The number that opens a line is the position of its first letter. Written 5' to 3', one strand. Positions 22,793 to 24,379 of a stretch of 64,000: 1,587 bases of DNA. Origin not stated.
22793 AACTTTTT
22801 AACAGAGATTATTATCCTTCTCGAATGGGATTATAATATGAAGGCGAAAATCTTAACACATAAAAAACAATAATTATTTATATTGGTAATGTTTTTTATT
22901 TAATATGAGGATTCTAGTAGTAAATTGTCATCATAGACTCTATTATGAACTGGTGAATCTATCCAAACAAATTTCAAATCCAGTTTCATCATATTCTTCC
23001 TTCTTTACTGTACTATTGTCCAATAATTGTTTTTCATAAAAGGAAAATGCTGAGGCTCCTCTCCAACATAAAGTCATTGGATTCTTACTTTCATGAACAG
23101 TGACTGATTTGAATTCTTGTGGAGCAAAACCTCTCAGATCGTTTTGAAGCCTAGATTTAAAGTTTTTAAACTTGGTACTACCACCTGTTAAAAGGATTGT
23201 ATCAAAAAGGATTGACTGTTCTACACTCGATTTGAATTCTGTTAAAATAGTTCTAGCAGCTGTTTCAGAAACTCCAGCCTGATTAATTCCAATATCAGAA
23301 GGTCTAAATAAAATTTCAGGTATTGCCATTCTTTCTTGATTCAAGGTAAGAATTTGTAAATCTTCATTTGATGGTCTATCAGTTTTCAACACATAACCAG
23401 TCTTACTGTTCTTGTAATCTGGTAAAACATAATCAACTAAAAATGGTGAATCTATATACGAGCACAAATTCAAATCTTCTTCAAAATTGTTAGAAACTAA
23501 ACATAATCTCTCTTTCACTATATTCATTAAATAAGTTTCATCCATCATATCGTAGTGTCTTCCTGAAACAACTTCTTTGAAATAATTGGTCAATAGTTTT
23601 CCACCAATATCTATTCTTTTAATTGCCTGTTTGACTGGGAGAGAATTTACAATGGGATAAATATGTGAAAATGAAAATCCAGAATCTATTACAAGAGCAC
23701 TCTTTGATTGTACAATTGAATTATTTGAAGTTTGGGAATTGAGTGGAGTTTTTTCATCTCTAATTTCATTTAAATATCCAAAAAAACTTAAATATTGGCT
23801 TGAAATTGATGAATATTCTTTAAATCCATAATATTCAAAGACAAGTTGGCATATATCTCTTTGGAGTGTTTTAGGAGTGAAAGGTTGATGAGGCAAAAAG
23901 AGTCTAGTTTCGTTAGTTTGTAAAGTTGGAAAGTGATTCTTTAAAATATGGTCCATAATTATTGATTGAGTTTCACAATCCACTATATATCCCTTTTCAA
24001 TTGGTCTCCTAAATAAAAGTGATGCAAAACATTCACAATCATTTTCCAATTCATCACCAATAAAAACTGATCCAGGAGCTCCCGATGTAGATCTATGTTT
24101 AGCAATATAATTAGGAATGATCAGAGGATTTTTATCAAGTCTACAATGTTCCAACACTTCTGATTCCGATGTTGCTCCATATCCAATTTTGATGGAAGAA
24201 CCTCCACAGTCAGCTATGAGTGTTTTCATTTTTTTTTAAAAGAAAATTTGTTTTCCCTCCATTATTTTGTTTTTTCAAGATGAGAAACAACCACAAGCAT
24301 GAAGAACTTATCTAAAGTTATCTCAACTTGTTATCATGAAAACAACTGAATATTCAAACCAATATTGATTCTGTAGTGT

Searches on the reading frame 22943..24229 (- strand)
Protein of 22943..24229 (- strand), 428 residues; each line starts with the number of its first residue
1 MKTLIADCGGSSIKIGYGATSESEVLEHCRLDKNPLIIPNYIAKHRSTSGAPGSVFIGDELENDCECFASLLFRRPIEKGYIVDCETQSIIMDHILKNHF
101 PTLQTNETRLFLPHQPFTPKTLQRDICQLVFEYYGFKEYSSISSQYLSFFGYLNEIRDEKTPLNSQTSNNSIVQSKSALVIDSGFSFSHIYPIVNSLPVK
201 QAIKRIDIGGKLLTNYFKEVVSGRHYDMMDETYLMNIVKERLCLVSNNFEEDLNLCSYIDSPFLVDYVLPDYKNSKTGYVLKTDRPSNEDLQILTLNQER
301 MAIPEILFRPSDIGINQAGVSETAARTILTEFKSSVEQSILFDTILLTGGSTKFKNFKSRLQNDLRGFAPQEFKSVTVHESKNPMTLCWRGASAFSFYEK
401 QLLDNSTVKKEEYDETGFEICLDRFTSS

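Call 15: search_protein_families(library=pfam, proteins=[window:22943-24229:-], max_evalue=0.001)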
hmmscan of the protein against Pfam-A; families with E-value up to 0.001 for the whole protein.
window:22943-24229:- (428 aa): 1 family
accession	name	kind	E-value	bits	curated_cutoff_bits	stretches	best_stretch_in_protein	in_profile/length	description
PF00022.25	Actin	-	2.7e-57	194.6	27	1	2-424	5-408/410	Actin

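Call 59: list_cluster_members(proteins=[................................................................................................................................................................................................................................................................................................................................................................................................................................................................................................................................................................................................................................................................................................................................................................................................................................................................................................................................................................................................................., window:22943-24226:-, window:28177-30345:+, window:15545-22024:-])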
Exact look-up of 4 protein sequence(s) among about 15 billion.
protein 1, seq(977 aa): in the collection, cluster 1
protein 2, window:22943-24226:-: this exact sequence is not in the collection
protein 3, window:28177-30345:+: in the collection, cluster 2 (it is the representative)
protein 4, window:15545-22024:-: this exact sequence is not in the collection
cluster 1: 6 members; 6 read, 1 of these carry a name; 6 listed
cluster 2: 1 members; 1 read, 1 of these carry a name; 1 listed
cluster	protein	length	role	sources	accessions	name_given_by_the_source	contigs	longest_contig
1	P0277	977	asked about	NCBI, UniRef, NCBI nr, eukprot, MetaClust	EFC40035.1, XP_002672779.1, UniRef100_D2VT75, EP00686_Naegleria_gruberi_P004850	Hypothetical protein NAEGRDRAFT_72201 [Naegleria gruberi] | F-box domain-containing protein n=1 Tax=Naegleria gruberi TaxID=5762 RepID=D2VT75_NAEGR | uncharacterized protein NAEGRDRAFT_72201 [Naegleria gruberi]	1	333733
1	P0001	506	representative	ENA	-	-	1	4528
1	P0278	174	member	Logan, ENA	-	-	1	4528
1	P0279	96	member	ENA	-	-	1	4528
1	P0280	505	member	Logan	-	-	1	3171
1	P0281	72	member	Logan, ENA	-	-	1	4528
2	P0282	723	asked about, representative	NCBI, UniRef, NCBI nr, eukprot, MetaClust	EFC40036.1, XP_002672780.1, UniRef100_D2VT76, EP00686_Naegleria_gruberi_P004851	neuroguidin-like protein [Naegleria gruberi] | Neuroguidin-like protein n=1 Tax=Naegleria gruberi TaxID=5762 RepID=D2VT76_NAEGR | XP_002672780.1 neuroguidin-like protein [Naegleria gruberi strain NEG-M]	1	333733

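Call 73: search_protein_families(library=pfam, proteins=[P0277], max_evalue=0.1)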
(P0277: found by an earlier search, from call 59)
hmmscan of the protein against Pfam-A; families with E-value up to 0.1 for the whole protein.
P0277 (977 aa): 2 families
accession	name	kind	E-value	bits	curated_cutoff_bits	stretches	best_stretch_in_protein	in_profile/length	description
PF12937.12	F-box-like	-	0.00056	20.1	24.3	1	80-117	10-45/47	F-box-like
PF00646.38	F-box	-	0.012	15.9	20.5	1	78-104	8-34/43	F-box domain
